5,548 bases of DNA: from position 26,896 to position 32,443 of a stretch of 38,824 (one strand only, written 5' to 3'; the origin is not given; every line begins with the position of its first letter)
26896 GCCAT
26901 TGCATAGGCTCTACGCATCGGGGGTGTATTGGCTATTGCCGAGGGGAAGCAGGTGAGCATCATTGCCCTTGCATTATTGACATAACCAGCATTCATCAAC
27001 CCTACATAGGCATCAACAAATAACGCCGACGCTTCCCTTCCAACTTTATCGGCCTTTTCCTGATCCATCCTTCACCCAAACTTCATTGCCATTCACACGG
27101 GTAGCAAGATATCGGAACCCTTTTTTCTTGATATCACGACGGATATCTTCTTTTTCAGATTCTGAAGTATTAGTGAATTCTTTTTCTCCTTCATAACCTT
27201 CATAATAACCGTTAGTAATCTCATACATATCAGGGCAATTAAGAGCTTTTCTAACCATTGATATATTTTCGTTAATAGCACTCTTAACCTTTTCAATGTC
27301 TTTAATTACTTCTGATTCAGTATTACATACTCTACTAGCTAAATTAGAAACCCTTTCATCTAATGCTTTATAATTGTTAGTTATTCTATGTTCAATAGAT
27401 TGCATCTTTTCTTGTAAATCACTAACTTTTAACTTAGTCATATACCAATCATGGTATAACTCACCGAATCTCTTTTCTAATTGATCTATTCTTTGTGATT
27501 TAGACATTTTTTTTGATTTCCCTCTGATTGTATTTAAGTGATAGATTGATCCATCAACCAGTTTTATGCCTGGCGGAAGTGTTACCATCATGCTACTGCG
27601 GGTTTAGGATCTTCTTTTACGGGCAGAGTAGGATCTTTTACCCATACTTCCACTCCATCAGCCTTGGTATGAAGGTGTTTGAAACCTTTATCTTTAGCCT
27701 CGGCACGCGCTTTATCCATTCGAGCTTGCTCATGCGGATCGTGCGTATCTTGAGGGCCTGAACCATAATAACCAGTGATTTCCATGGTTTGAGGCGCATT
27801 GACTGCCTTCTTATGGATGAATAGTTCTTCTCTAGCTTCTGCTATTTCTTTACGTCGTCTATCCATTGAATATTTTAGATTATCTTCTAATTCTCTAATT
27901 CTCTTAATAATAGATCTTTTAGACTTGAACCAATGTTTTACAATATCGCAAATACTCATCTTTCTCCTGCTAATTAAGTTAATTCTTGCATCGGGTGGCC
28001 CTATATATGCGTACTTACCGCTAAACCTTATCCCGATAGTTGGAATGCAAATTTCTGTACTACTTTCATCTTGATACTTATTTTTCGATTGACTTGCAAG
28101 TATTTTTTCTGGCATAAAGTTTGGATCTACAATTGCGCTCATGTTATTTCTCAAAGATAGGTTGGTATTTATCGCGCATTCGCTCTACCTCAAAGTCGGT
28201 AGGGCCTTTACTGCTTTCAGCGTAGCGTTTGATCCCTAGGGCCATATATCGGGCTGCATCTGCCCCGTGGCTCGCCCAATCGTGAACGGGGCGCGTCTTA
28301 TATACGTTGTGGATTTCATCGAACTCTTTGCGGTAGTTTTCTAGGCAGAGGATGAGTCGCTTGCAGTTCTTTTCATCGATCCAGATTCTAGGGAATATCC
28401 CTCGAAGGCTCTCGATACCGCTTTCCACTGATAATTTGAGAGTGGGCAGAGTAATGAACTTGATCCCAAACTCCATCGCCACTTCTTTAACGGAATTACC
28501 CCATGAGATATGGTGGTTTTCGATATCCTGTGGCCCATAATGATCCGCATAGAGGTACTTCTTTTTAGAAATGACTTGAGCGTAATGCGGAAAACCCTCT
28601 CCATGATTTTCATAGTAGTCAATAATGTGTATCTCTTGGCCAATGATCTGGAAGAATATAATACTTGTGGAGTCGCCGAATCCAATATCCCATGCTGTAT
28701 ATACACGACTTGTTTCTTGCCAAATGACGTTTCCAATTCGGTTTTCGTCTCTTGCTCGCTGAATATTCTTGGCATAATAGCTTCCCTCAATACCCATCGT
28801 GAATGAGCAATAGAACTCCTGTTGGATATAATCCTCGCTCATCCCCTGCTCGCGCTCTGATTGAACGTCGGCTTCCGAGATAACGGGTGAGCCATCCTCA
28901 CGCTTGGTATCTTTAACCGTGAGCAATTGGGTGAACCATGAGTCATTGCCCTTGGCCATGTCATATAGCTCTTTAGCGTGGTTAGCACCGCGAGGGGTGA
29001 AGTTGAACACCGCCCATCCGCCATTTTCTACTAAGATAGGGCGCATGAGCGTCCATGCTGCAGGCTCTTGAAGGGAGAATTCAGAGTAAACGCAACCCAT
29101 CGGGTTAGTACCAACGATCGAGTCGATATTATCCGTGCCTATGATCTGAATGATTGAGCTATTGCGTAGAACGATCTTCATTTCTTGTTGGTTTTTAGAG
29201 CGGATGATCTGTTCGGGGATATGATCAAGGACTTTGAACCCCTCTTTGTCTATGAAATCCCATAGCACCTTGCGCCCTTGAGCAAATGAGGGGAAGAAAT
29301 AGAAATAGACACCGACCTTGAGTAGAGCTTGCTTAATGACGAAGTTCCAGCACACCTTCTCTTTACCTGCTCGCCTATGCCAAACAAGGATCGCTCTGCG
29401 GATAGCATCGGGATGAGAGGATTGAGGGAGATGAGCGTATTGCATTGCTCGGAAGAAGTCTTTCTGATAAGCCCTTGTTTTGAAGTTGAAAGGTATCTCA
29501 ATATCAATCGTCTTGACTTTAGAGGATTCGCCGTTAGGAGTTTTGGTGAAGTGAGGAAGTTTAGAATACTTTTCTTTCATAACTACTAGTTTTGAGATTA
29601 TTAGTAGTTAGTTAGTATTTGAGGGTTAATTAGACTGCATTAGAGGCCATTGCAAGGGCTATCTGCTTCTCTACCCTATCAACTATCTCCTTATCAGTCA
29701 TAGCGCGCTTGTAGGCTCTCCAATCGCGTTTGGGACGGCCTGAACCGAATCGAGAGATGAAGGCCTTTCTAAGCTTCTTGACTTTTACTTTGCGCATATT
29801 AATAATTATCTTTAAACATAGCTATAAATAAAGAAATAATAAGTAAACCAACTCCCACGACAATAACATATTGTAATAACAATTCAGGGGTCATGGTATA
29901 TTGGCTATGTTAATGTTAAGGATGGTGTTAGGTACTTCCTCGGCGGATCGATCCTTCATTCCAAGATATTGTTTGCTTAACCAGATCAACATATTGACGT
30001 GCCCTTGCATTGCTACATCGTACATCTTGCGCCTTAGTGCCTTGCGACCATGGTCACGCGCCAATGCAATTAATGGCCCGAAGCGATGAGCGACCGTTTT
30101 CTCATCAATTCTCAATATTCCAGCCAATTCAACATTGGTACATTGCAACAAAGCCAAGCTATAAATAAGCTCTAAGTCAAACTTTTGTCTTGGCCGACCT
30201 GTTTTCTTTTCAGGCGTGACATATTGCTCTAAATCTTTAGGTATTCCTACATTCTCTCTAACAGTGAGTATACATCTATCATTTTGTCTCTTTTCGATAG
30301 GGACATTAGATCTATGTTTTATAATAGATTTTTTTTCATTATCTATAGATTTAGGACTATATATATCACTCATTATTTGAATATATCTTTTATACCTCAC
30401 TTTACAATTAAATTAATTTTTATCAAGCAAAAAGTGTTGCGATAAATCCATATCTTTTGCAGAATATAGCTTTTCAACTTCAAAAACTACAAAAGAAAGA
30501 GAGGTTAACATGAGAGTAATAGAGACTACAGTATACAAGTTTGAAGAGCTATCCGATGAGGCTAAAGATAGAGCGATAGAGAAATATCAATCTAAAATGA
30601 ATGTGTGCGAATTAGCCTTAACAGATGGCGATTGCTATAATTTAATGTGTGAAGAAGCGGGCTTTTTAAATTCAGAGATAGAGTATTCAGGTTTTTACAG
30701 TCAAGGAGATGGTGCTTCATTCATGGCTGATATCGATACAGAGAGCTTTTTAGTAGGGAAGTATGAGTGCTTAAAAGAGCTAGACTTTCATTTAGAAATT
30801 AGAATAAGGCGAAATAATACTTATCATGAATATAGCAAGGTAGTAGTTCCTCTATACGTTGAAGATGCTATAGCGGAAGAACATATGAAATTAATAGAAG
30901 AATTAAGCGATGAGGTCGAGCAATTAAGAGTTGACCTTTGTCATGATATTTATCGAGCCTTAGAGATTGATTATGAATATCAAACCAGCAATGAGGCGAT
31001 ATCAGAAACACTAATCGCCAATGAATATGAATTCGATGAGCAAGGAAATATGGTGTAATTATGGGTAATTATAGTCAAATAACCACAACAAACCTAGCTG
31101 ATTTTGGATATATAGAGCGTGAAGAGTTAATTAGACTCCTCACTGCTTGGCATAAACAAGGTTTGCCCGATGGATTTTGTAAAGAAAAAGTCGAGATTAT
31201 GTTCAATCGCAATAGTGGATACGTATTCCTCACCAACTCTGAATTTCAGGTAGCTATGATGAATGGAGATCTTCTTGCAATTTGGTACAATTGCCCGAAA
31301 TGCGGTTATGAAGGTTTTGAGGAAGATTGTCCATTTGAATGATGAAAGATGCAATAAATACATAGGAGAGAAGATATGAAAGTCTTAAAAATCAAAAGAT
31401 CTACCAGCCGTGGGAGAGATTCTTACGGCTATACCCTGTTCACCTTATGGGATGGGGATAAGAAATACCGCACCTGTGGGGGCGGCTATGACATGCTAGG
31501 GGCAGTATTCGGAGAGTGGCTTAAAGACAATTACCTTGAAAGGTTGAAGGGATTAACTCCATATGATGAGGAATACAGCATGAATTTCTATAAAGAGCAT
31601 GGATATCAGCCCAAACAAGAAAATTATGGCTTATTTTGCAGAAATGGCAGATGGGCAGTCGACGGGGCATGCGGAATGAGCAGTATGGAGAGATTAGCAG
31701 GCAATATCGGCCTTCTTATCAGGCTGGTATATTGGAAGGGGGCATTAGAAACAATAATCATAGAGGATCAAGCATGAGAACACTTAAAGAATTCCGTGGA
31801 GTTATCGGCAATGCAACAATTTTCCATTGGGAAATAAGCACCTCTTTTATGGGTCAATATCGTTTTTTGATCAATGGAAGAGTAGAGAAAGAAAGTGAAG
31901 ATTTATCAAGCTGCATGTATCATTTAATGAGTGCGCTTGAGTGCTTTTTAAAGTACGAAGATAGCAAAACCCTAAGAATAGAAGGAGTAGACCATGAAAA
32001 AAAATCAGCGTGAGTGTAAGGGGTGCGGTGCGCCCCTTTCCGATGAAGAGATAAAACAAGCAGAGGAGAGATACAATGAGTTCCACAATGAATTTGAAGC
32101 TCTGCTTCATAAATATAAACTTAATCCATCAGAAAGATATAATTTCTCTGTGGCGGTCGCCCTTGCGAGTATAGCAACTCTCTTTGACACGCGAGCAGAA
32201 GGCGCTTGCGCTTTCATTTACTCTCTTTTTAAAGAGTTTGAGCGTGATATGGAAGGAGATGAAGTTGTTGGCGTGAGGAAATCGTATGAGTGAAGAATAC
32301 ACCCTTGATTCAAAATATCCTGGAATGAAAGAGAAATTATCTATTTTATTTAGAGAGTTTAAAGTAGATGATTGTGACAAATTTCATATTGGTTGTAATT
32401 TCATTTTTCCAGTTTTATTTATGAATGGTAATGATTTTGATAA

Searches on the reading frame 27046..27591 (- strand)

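Call 8: search_protein_families(library=phrogs, proteins=[window:27046-27591:-], max_evalue=0.001)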
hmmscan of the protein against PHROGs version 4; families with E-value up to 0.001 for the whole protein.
window:27046-27591:- (181 aa): 1 family
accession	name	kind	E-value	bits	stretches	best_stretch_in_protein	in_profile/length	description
phrog_8748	-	unknown function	0.00034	21.3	1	29-150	1-114/261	-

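Call 14: search_protein_families(library=ncbifam, proteins=[window:27046-27591:-], max_evalue=0.01)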
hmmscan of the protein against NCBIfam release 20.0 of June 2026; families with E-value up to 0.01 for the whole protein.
window:27046-27591:- (181 aa): 5 families
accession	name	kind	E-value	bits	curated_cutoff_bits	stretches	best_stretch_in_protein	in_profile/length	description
NF003413.0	PRK04778.1-7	equivalog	0.00059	18.3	556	1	32-134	253-349/564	septation ring formation regulator EzrA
TIGR02169.1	SMC_prok_A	equivalog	0.0037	15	729.4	1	25-156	364-495/1165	chromosome segregation protein SMC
NF045487.1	ASRP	equivalog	0.0041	15.8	300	1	26-118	408-492/593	archaea-specific SMC-related protein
TIGR04527.1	mycoplas_twoTM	subfamily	0.0066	16.2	125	1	19-118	53-157/248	MG_279/MG_280 family protein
TIGR02168.1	SMC_prok_B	equivalog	0.0077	14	567.35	1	26-107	896-977/1181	chromosome segregation protein SMC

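Call 35: search_protein_families(library=pfam, proteins=[window:27046-27591:-], max_evalue=0.01)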
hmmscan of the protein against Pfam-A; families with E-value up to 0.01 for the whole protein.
window:27046-27591:- (181 aa): 3 families
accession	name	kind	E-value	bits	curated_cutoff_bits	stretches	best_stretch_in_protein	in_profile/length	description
PF04513.17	Baculo_PEP_C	-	0.0023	18.4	38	1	36-110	48-123/140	Baculovirus polyhedron envelope protein, PEP, C terminus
PF18041.7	MapZ_EC1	-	0.005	17.6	33.1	1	26-87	9-75/129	MapZ extracellular domain 1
PF15905.10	HMMR_N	-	0.0065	16.4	30.1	1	21-118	168-268/330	Hyaluronan mediated motility receptor N-terminal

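Call 76: search_protein_families(library=padloc, proteins=[window:27046-27591:-], max_evalue=0.01)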
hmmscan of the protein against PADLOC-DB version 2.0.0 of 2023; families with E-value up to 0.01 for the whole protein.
window:27046-27591:- (181 aa): 6 families
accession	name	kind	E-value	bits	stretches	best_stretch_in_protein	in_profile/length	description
PDLC02756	PbeC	-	0.001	16.1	1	22-113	203-297/643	PbeC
PDLC00006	DruC1|DruC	-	0.0014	15.2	1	32-113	258-339/626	Unknown function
PDLC04898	PDC-S06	-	0.0027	14.1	1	50-151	356-478/752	-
PDLC05062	PDC-S66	-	0.0058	14.1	1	31-119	6-91/282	-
PDLC00523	JetD1|JetD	-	0.006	13.6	1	15-117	56-158/398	DUF2220; DUF3322; DUF2399 domain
PDLC03916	NsnC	-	0.0082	14.9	0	45-126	14-90/98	-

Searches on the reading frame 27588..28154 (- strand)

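Call 8: search_protein_families(library=phrogs, proteins=[window:27588-28154:-], max_evalue=0.001)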
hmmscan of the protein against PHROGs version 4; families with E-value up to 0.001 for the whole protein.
window:27588-28154:- (188 aa): 0 families

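Call 14: search_protein_families(library=ncbifam, proteins=[window:27588-28154:-], max_evalue=0.01)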
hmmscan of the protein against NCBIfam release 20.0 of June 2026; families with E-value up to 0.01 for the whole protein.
window:27588-28154:- (188 aa): 1 family
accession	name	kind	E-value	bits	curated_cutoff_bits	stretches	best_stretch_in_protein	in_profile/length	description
NF001978.0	PRK00767.1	equivalog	0.005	16.6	118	0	52-107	26-82/197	transcriptional regulator BetI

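Call 35: search_protein_families(library=pfam, proteins=[window:27588-28154:-], max_evalue=0.01)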
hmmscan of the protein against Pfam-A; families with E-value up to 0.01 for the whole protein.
window:27588-28154:- (188 aa): 0 families

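Call 76: search_protein_families(library=padloc, proteins=[window:27588-28154:-], max_evalue=0.01)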
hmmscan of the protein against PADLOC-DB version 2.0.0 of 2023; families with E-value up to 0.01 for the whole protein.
window:27588-28154:- (188 aa): 0 families

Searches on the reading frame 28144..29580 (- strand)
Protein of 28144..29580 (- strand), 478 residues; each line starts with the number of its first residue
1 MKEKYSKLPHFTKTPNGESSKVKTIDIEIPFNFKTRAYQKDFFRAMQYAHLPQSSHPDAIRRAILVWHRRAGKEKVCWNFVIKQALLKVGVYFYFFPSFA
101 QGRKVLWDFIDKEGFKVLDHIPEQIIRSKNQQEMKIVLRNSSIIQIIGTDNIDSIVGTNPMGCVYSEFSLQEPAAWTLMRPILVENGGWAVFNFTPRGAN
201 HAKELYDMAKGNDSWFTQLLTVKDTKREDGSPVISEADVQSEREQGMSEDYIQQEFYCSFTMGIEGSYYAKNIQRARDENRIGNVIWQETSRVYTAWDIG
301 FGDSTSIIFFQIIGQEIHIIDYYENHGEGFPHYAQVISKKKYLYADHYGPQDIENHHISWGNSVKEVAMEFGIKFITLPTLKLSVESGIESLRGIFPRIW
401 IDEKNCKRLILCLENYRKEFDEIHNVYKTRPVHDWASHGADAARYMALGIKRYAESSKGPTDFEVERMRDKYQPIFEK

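Call 8: search_protein_families(library=phrogs, proteins=[window:28144-29580:-], max_evalue=0.001)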
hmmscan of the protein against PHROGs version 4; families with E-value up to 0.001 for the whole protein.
window:28144-29580:- (478 aa): 3 families
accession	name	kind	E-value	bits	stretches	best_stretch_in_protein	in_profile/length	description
phrog_2472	-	unknown function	9.7e-44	151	1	259-449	110-307/324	-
phrog_2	-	head and packaging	6.8e-24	85.6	1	17-454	256-596/807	terminase large subunit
phrog_6672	-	head and packaging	2.8e-05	24.7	1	382-446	65-125/145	terminase large subunit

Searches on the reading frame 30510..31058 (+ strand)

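Call 8: search_protein_families(library=phrogs, proteins=[window:30510-31058:+], max_evalue=0.001)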
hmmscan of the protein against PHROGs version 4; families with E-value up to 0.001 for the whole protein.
window:30510-31058:+ (182 aa): 2 families
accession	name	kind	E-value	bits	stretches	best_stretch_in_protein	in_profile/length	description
phrog_5162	-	unknown function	1.4e-30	107.4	1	1-181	2-197/201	-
phrog_10310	-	unknown function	1.5e-05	25.9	1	2-30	4-32/212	-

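Call 34: search_protein_families(library=pfam, proteins=[window:30510-31058:+], max_evalue=0.01)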
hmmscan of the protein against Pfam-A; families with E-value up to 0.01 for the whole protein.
window:30510-31058:+ (182 aa): 0 families

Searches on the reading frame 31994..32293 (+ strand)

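Call 34: search_protein_families(library=pfam, proteins=[window:31994-32293:+], max_evalue=0.01)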
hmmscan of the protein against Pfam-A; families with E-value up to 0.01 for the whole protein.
window:31994-32293:+ (99 aa): 1 family
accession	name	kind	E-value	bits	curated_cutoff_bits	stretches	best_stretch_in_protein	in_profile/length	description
PF12347.13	HJURP_C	-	0.0033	17.6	22.7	1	22-57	18-54/60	Holliday junction regulator protein family C-terminal repeat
